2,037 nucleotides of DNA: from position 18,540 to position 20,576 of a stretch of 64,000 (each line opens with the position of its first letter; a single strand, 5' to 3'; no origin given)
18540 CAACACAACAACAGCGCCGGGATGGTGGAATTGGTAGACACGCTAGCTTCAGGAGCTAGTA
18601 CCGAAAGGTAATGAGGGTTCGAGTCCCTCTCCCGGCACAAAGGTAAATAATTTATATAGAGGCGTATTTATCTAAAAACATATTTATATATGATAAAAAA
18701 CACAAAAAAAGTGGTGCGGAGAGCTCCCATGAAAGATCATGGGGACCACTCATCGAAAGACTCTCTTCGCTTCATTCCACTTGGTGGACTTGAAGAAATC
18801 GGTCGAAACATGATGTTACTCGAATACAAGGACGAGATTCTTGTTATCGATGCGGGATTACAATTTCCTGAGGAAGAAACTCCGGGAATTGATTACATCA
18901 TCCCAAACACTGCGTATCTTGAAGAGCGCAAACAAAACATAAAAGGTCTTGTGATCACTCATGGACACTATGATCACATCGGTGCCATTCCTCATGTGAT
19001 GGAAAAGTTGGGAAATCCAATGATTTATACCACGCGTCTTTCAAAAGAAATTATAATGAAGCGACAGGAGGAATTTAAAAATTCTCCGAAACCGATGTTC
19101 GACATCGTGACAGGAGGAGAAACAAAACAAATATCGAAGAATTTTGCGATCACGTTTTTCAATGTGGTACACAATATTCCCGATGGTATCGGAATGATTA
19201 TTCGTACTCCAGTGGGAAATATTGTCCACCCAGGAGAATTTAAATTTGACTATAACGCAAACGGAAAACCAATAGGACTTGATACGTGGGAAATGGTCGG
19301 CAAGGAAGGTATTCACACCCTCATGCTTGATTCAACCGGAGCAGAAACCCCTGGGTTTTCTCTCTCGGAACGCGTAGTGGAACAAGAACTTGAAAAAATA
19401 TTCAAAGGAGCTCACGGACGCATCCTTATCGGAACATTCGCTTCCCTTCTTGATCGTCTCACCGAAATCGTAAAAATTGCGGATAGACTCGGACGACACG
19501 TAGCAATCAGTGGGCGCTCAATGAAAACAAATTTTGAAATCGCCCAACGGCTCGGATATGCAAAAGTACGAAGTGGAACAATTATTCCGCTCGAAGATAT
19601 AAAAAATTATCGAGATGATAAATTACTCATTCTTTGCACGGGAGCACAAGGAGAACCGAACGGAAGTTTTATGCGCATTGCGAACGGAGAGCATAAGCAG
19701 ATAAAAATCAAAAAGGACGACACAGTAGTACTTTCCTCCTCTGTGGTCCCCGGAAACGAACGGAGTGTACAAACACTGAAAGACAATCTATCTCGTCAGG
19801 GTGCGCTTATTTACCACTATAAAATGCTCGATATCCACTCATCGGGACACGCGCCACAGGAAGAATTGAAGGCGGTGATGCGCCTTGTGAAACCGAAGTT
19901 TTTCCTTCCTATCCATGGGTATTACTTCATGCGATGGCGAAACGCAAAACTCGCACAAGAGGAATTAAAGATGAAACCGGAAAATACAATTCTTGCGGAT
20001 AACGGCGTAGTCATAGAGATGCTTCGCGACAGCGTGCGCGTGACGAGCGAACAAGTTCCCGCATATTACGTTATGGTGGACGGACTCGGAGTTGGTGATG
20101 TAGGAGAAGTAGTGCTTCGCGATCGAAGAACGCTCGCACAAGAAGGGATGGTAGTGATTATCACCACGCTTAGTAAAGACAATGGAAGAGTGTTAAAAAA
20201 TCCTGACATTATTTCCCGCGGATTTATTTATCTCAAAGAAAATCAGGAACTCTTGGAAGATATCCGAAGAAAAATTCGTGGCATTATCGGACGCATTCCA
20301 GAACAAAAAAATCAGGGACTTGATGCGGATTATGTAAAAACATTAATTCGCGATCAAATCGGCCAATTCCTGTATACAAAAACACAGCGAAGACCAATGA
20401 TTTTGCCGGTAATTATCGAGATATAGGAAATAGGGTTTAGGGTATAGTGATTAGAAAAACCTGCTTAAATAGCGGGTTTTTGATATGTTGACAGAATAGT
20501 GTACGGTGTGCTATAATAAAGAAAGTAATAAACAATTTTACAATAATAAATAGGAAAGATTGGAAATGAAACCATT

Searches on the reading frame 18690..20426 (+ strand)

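Call 51: search_protein_families(library=pfam, proteins=[window:18690-20426:+], max_evalue=0.00001)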
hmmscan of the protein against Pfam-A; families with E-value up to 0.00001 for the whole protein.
window:18690-20426:+ (578 aa): 5 families
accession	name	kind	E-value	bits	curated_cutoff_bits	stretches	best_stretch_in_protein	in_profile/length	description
PF22505.1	RNase_J_b_CASP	-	7.8e-44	148.9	27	1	243-367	2-126/126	Ribonuclease J, beta-CASP domain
PF17770.6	RNase_J_C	-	6.9e-30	104.5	23.8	1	475-578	1-102/102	Ribonuclease J C-terminal domain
PF00753.33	Lactamase_B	-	6.6e-10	39.7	22.7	1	38-129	5-89/196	Metallo-beta-lactamase superfamily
PF12706.13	Lactamase_B_2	-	4.2e-08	33.5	27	1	78-184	23-143/200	Beta-lactamase superfamily domain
PF07521.17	RMMBL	-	1.2e-06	28.8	21.6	0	381-412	10-42/63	Zn-dependent metallo-hydrolase RNA specificity domain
